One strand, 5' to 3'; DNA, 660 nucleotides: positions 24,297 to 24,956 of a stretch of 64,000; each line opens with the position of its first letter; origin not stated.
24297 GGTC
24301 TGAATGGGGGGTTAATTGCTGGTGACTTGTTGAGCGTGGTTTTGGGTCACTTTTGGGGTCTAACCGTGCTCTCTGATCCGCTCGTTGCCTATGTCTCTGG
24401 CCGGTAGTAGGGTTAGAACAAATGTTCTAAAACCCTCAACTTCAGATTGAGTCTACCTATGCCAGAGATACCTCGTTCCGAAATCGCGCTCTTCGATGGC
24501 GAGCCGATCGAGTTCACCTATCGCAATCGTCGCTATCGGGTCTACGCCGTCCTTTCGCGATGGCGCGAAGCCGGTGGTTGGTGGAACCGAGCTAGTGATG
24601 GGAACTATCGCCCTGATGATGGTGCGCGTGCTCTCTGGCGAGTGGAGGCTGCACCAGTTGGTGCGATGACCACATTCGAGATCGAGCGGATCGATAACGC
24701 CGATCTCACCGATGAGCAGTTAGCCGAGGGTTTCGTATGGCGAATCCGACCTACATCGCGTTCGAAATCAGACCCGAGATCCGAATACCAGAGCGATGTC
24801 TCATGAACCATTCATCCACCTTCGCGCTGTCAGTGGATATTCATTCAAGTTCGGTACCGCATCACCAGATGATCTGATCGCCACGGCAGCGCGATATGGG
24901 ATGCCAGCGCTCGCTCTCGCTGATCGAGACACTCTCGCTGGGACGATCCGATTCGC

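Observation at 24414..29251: LexA-boxed three-gene mutasome lacking ImuA'/ImuB: small W-rich protein, DnaE2 and a catalytically intact DinB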

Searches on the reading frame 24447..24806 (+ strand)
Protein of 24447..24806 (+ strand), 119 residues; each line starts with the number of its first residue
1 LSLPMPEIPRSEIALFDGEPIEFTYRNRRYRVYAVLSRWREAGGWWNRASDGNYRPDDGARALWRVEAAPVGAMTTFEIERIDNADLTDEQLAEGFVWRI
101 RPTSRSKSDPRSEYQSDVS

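Call 3: search_protein_families(library=pfam, proteins=[window:24447-24806:+], max_evalue=0.01)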
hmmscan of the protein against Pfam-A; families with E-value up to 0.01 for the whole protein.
window:24447-24806:+ (119 aa): 1 family
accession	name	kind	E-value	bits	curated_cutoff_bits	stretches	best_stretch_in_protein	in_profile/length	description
PF20114.4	DUF6504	-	5.3e-09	36.7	24.2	1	17-80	24-81/103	Domain of unknown function (DUF6504)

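Call 4: search_protein_families(library=ncbifam, proteins=[window:24447-24806:+], max_evalue=0.01)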
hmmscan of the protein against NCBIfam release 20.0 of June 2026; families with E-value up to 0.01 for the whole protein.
window:24447-24806:+ (119 aa): 0 families

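Call 7: find_homologous_proteins(query=window:24447-24806:+, max_evalue=0.001)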
Query window:24447-24806:+ (119 aa): 284 proteins with E <= 0.001 among 288 candidates; the best 120 are listed.
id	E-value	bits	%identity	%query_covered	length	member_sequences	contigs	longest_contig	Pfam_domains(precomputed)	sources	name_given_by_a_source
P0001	5.2e-70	251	97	97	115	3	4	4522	PF20114.5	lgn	-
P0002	3.6e-64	232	90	97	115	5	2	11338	PF20114.5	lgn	-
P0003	1.1e-63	231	90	97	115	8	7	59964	PF20114.5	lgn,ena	-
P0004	2.7e-60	220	83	97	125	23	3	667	PF20114.5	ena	-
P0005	6.0e-59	215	85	94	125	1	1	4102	PF20114.5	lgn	-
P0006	2.3e-58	213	87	92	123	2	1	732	PF20114.5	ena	-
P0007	1.9e-57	211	87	87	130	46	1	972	PF20114.5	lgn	-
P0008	3.6e-54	200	74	94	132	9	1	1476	PF20114.5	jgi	jgi:hypothetical protein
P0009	2.8e-52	194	76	82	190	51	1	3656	PF20114.5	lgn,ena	-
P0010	9.8e-49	182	86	84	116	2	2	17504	PF20114.5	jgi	jgi:hypothetical protein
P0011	3.6e-43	164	73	86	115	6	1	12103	PF20114.5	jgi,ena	-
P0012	4.4e-43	164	70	92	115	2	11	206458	PF20114.5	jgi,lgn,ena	jgi:hypothetical protein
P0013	1.2e-39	153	87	68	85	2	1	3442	-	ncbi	ncbi:MAG: hypothetical protein ACO39X_05060, partial [Candidatus Nanopelagicaceae bacterium]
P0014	1.5e-38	150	68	87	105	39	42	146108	PF20114.5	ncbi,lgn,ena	-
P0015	1.3e-37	146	65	87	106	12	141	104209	PF20114.5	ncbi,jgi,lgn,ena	jgi:hypothetical protein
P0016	4.2e-37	145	67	83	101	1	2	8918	PF20114.5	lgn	-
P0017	4.8e-35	138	66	86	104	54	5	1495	PF20114.5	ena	-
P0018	8.0e-35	137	58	81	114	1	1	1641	PF20114.5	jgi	-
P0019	8.9e-35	137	62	83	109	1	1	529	PF20114.5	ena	-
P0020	2.6e-34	136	64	81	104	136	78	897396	PF20114.5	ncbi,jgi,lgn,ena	jgi:hypothetical protein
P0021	3.0e-34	136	68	78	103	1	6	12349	PF20114.5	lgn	-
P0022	5.1e-34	135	63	86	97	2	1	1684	PF20114.5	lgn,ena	-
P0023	5.4e-34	135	68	78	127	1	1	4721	PF20114.5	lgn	-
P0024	7.0e-34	134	61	84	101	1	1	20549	PF20114.5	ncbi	-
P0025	5.4e-33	132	61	80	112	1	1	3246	PF20114.5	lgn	-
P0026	9.1e-33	131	60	83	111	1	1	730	PF20114.5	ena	-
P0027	1.0e-32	131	61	86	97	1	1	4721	PF20114.5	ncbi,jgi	jgi:hypothetical protein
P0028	1.5e-32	130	63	85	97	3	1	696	PF20114.5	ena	-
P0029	1.6e-32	130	63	82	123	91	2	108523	PF20114.5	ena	-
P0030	1.7e-32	130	63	82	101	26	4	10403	PF20114.5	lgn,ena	-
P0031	2.3e-32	130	62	81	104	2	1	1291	PF20114.5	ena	-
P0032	3.8e-32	129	62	83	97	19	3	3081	PF20114.5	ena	-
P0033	5.3e-32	128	65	82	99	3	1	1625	PF20114.5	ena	-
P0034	9.2e-32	128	62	78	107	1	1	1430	PF20114.5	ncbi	-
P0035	1.2e-31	127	64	84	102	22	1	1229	PF20114.5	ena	-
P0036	2.7e-31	126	56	83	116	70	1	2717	PF20114.5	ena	-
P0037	3.3e-31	126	64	84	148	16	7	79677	PF20114.5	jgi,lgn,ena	-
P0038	5.6e-31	125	62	79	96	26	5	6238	PF20114.5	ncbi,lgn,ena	-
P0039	7.5e-31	125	60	82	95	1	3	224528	PF20114.5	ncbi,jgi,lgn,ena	jgi:hypothetical protein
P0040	8.2e-31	124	63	82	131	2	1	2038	PF20114.5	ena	-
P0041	9.0e-31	124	65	81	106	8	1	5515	PF20114.5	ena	-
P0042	1.0e-30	124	66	81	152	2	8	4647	PF20114.5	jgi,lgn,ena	jgi:hypothetical protein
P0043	1.1e-30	124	63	77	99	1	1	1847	PF20114.5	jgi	jgi:hypothetical protein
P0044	1.6e-30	124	65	81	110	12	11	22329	PF20114.5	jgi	jgi:hypothetical protein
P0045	1.8e-30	123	66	67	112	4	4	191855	PF20114.5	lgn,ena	-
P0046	2.1e-30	123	75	57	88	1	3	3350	PF20114.5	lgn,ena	-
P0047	2.7e-30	123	66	66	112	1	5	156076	PF20114.5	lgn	-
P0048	3.3e-30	123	71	63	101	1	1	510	PF20114.5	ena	-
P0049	3.8e-30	122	66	67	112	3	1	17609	PF20114.5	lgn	-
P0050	4.5e-30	122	80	57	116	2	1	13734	PF20114.5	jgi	jgi:hypothetical protein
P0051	6.5e-30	122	64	83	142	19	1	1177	PF20114.5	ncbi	-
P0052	6.8e-30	122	69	63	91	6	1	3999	PF20114.5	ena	-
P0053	7.5e-30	121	67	66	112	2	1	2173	PF20114.5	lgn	-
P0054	1.7e-29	120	66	65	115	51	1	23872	PF20114.5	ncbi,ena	-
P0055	2.2e-29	120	66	65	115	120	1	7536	PF20114.5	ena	-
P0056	2.4e-29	120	59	82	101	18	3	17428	PF20114.5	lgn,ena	-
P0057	3.5e-29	119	72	62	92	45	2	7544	PF20114.5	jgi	jgi:hypothetical protein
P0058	4.0e-29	119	65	66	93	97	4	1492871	PF20114.5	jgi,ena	jgi:Family of unknown function (DUF6504)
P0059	4.3e-29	119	69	68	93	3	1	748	PF20114.5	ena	-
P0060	4.4e-29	119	69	68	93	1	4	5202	PF20114.5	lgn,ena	-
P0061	4.5e-29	119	61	81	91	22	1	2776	PF20114.5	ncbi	-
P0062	6.9e-29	118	81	52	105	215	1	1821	PF20114.5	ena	-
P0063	8.0e-29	118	65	67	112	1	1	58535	PF20114.5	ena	-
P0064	8.4e-29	118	62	69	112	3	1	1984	PF20114.5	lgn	-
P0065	8.9e-29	118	67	66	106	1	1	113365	PF20114.5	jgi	jgi:hypothetical protein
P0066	1.2e-28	118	78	57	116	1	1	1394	PF20114.5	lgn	-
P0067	1.2e-28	117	58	78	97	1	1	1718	PF20114.5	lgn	-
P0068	1.3e-28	117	69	66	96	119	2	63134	PF20114.5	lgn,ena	-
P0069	1.3e-28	117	63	68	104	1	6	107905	PF20114.5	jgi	jgi:hypothetical protein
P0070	1.5e-28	117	71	61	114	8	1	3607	PF20114.5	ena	-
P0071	1.6e-28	117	68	64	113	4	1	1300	PF20114.5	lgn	-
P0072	1.9e-28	117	66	65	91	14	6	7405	PF20114.5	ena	-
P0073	2.0e-28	117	71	62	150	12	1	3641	PF20114.5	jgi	jgi:hypothetical protein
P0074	2.1e-28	117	64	68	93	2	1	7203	PF20114.5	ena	-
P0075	2.4e-28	117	81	52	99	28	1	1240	PF20114.5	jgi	jgi:hypothetical protein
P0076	2.8e-28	116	65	66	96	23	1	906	PF20114.5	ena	-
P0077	3.5e-28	116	60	82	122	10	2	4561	PF20114.5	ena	-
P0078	3.9e-28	116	67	68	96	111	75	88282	PF20114.5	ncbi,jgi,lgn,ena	jgi:hypothetical protein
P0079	4.0e-28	116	60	67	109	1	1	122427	PF20114.5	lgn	-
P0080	4.2e-28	116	63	68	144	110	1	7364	PF20114.5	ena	-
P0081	4.3e-28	116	79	52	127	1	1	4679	PF20114.5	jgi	-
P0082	4.3e-28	116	79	52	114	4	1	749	PF20114.5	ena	-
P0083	5.4e-28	115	63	68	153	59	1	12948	PF20114.5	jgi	jgi:hypothetical protein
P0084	5.7e-28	115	64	68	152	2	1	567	PF20114.5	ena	-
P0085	5.8e-28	115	79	52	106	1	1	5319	PF20114.5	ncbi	-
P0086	6.2e-28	115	63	66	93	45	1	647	PF20114.5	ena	-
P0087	6.4e-28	115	77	52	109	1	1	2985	PF20114.5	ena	-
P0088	6.8e-28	115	64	66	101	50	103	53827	PF20114.5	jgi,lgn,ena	jgi:hypothetical protein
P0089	6.8e-28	115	60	79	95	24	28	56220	PF20114.5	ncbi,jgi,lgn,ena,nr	ncbi:MAG: hypothetical protein FGM49_02980 [Candidatus Nanopelagicaceae bacterium]|jgi:hypothetical 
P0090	7.1e-28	115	63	68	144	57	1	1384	PF20114.5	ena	-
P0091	7.6e-28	115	77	52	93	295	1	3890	PF20114.5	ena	-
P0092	8.9e-28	115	63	68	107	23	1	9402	PF20114.5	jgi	jgi:hypothetical protein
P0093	9.3e-28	115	63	66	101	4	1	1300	PF20114.5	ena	-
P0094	9.9e-28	115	77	52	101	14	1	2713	PF20114.5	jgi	jgi:hypothetical protein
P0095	1.3e-27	114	77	52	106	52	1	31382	PF20114.5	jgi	jgi:hypothetical protein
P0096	1.3e-27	114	79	52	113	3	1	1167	PF20114.5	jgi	jgi:hypothetical protein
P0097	1.4e-27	114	76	52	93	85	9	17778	PF20114.5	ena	-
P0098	2.0e-27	114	62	66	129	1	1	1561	PF20114.5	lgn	-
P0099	3.0e-27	113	79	52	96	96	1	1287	PF20114.5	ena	-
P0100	4.1e-27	113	72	60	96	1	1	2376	PF20114.5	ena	-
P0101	4.2e-27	113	64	63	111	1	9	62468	PF20114.5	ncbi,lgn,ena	-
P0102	5.4e-27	112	62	66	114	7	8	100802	PF20114.5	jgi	jgi:hypothetical protein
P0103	5.7e-27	112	77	52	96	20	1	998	PF20114.5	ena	-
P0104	7.3e-27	112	67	59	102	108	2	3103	PF20114.5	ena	-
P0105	9.5e-27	111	76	52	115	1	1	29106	PF20114.5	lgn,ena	-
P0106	1.3e-26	111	71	55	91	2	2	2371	PF20114.5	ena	-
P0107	2.5e-26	110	63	68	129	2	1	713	PF20114.5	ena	-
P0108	3.3e-26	110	76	52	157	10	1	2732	PF20114.5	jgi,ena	jgi:hypothetical protein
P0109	3.7e-26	109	74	52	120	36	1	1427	PF20114.5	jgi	jgi:hypothetical protein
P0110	5.5e-26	109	64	65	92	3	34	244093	PF20114.5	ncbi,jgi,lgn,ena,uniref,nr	ncbi:unannotated protein [freshwater metagenome]|uniref:Unannotated protein n=1 Tax=freshwater metag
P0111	2.2e-25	107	63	61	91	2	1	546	PF20114.5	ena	-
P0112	1.3e-24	104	62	65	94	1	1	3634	PF20114.5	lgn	-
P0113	1.6e-24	104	62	65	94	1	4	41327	PF20114.5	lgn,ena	-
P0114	2.1e-24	104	62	65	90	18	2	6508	PF20114.5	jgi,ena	-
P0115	2.1e-24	104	61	65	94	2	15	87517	PF20114.5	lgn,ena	-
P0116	2.3e-24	104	68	52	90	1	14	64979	PF20114.5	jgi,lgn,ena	-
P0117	4.7e-24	103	67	52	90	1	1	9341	PF20114.5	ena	-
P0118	5.1e-24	103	54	68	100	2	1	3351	PF20114.5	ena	-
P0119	8.2e-24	102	53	86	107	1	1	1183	PF20114.5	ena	-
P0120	8.6e-24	102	53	86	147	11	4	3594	PF20114.5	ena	-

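Call 15: find_encoding_contigs(protein=P0020, flank=8000, max_places=4)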
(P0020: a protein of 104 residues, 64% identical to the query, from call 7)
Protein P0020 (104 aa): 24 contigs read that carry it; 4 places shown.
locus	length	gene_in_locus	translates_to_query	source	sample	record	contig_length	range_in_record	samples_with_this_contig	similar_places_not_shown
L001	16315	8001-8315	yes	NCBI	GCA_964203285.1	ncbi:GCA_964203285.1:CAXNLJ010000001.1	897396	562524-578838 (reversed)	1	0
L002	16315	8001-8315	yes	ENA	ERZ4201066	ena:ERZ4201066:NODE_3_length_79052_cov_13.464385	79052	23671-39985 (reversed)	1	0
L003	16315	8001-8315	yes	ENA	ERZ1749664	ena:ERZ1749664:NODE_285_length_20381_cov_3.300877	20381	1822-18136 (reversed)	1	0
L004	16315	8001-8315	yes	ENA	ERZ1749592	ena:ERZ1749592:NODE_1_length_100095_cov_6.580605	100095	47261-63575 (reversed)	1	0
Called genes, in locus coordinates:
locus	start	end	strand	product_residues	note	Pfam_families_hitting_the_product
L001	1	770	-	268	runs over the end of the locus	PF04240:Caroten_synth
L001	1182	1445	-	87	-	-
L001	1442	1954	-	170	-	PF00561:Abhydrolase_1 (weak), PF12697:Abhydrolase_6 (faint)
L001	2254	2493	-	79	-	PF04073:tRNA_edit (weak)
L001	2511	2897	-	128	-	-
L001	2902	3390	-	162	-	PF04073:tRNA_edit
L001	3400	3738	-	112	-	PF01451:LMWPc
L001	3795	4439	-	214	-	PF00230:MIP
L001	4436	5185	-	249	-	PF01925:TauE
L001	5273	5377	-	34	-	-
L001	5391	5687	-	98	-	PF07681:DoxX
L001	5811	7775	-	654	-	PF02872:5_nucleotid_C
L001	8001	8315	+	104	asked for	PF20114:DUF6504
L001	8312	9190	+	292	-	PF02811:PHP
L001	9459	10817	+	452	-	PF07733:DNA_pol3_alpha, PF17657:DNA_pol3_finger, PF14579:HHH_6 (faint)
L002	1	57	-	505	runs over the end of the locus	PF00070:Pyr_redox (faint), PF00890:FAD_binding_2 (weak), PF01266:DAO (weak), PF03486:HI0933_like (faint), PF07992:Pyr_redox_2 (weak), PF12831:FAD_oxidored (weak), PF13450:NAD_binding_8, PF01593:Amino_oxidase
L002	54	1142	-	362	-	PF13506:Glyco_transf_21, PF00535:Glycos_transf_2, PF10111:Glyco_tranf_2_2 (weak), PF13641:Glyco_tranf_2_3 (faint)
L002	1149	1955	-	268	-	PF04240:Caroten_synth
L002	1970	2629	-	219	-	-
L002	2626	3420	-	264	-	PF00561:Abhydrolase_1, PF00975:Thioesterase, PF12146:Hydrolase_4, PF12697:Abhydrolase_6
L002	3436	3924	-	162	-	PF04073:tRNA_edit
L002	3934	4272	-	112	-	PF01451:LMWPc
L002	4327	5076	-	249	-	PF01925:TauE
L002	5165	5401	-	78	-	-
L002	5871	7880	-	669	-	PF00149:Metallophos, PF09587:PGA_cap, PF02872:5_nucleotid_C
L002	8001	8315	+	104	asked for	PF20114:DUF6504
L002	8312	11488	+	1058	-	PF02811:PHP, PF07733:DNA_pol3_alpha, PF17657:DNA_pol3_finger, PF14579:HHH_6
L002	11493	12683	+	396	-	PF00817:IMS, PF11798:IMS_HHH, PF10391:DNA_pol_lambd_f (faint), PF21999:IMS_HHH_1 (weak), PF11799:IMS_C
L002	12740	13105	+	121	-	PF11239:DUF3040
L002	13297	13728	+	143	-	PF02381:MraZ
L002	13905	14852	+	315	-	PF01795:Methyltransf_5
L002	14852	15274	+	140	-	-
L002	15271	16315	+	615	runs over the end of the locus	PF03717:PBP_dimer, PF21922:PBP_dimer_2 (weak), PF13354:Beta-lactamase2 (faint), PF00905:Transpeptidase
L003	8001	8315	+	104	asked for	PF20114:DUF6504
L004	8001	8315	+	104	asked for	PF20114:DUF6504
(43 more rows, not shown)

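Call 16: find_encoding_contigs(protein=P0058, flank=8000, max_places=3)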
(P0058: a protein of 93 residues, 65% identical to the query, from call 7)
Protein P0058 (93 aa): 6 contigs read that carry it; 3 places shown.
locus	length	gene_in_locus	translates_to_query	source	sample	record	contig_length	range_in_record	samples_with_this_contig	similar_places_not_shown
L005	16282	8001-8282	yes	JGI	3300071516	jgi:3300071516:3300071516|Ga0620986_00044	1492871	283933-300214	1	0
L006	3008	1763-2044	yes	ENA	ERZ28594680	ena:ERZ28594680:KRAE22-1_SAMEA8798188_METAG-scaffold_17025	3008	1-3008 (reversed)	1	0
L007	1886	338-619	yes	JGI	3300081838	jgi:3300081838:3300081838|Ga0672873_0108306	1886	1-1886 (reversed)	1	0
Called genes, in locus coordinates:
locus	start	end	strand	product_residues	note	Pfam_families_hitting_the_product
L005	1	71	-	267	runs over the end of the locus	PF04240:Caroten_synth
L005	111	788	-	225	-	-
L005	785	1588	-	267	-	PF00561:Abhydrolase_1, PF00975:Thioesterase (weak), PF12146:Hydrolase_4, PF12697:Abhydrolase_6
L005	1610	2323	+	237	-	PF00230:MIP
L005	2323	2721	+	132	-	PF01451:LMWPc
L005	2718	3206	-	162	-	PF04073:tRNA_edit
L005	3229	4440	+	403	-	PF07690:MFS_1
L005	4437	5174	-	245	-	PF01925:TauE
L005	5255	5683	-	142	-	PF05514:HR_lesion (faint), PF07681:DoxX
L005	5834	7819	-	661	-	PF00149:Metallophos (weak), PF09587:PGA_cap (weak), PF02872:5_nucleotid_C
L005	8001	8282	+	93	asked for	PF20114:DUF6504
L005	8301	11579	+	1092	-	PF02811:PHP, PF07733:DNA_pol3_alpha, PF17657:DNA_pol3_finger, PF14579:HHH_6, PF01336:tRNA_anti-codon (weak)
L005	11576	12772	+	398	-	PF00817:IMS, PF11798:IMS_HHH, PF10391:DNA_pol_lambd_f (faint), PF21999:IMS_HHH_1 (weak), PF11799:IMS_C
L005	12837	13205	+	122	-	PF11239:DUF3040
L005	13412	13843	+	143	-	PF02381:MraZ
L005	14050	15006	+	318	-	PF01795:Methyltransf_5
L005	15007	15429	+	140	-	-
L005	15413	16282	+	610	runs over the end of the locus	PF03717:PBP_dimer, PF21922:PBP_dimer_2 (weak), PF00905:Transpeptidase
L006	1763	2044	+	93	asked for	PF20114:DUF6504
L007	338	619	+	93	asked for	PF20114:DUF6504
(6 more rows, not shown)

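Call 19: search_solved_structures(query=A1, max_evalue=10, show_alignments=2)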
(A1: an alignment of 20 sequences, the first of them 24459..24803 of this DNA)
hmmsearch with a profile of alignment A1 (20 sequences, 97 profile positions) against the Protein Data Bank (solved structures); distinct sequences matched with E-value up to 10: 0.

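Call 27: search_protein_representatives(alignment_id=A1)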
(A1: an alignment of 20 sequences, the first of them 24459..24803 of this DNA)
Query: 20 sequences, 97 profile positions. Proteins with E-value up to 0.001 (for the whole library): 231; up to 1e-10: 30; up to 1e-30: 10. The best 150 are listed.
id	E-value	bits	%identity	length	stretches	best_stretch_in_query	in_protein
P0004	8.5e-43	160.1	-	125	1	8-97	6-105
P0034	2.1e-40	152.5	-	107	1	1-85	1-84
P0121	4.8e-40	151.3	-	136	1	10-92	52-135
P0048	5.8e-40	151.0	-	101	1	1-88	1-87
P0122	4.3e-39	148.3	-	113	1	1-92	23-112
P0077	1.4e-38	146.6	-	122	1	1-96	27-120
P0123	1.7e-35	136.7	-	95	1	1-92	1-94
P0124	2.8e-34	132.8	-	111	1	26-92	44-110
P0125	6.8e-32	125.2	-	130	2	8-53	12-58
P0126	3.0e-31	123.1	-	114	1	10-96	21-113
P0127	2.0e-29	117.2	-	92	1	11-92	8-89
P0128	2.4e-29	117.0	-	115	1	10-96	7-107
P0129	1.7e-27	111.1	-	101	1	6-69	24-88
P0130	5.1e-24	99.9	-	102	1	12-96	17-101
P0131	2.3e-23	97.8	-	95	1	1-60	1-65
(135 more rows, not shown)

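Call 29: predict_structure(alignment_id=A1)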
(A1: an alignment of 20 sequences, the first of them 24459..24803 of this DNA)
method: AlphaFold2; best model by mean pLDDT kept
length: 115 residues; sequences in the alignment: 20
mean_pLDDT: 72.3   pTM: 0.64
mean pLDDT of the five models: 72.3, 61.2, 57.4, 49.7, 48.2
residues with pLDDT >= 90: 23; 70-90: 39; 50-70: 42; < 50: 11
segments of 3 or more residues with pLDDT < 50: 1-3, 102-107
pLDDT, mean of each block of 10 residues (from residue 1): 61 87 90 82 65 68 83 84 60 79 47 53
secondary structure, 60 per line:
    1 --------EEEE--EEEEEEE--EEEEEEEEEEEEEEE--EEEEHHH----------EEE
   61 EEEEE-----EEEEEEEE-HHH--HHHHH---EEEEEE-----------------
elements in order: E9-12 E15-21 E24-38 E41-44 E58-65 E71-78 H85-89 E93-98

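Call 40: fold_search(model_id=the predicted structure, library=pdb)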
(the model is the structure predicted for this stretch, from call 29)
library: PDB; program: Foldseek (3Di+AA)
matches with E <= 10: 116; with E <= 0.001: 0
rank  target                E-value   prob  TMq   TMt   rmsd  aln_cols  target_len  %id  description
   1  2bhm_D                1.2e+00  0.28  0.30  0.26   6.6        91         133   16  Crystal structure of VirB8 from Brucella suis (released 2005-03-16)
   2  4k15_A                2.0e+00  0.07  0.22  0.20  16.1       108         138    9  2.75 Angstrom Crystal Structure of Hypothetical Protein lmo2686 from Listeria monocytogenes EGD-e (released 2013-04-17)
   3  4k15_B                2.2e+00  0.05  0.18  0.17  16.6        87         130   10  2.75 Angstrom Crystal Structure of Hypothetical Protein lmo2686 from Listeria monocytogenes EGD-e (released 2013-04-17)
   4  3otv_A                2.9e+00  0.10  0.19  0.11   6.6        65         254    9  Crystal structure of the intracellular domain of Rv3910 from Mycobacterium tuberculosis (released 2012-02-08)
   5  4y8d_A                3.1e+00  0.15  0.25  0.13   5.4        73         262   18  Crystal structure of Cyclin-G associated kinase (GAK) complexed with selective 12i inhibitor (released 2015-04-08)
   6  3oun_B                3.1e+00  0.09  0.20  0.12   6.5        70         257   10  Crystal structure of the FhaA FHA domain complexed with the intracellular domain of Rv3910 (released 2012-02-08)
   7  1r1l_L                3.1e+00  0.02  0.16  0.07  13.2       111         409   15  Structure of dimeric antithrombin complexed with a P14-P9 reactive loop peptide and an exogenous tripeptide (formyl-no (released 2004-10-05)
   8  4k15_C                3.2e+00  0.04  0.19  0.18  16.6        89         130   10  2.75 Angstrom Crystal Structure of Hypothetical Protein lmo2686 from Listeria monocytogenes EGD-e (released 2013-04-17)
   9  1oyh_L                3.2e+00  0.04  0.20  0.08  14.0       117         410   15  Crystal Structure of P13 Alanine Variant of Antithrombin (released 2004-04-13)
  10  3otv_D                3.4e+00  0.08  0.21  0.12   6.4        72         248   15  Crystal structure of the intracellular domain of Rv3910 from Mycobacterium tuberculosis (released 2012-02-08)
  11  2pml                  3.8e+00  0.04  0.19  0.08  12.9        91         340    8  Crystal structure of PfPK7 in complex with an ATP analogue (released 2008-01-22)
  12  2mzv_MODEL_1_A        4.0e+00  0.23  0.37  0.23  12.4       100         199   10  Resonance assignments and secondary structure of a phytocystatin from Sesamum indicum (released 2016-03-02)
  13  5y7z_A                4.2e+00  0.16  0.24  0.10   3.9        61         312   18  Complex structure of cyclin G-associated kinase with gefitinib (released 2018-08-29)
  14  5gty_F                4.2e+00  0.09  0.25  0.12   5.7        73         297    8  Crystal structure of EGFR 696-1022 T790M in complex with LXX-6-26 (released 2017-09-06)
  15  4r80_A                4.5e+00  0.14  0.28  0.39   4.4        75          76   13  Crystal Structure of a De Novo Designed Beta Sheet Protein, Cystatin Fold, Northeast Structural Genomics Consortium (N (released 2014-09-24)
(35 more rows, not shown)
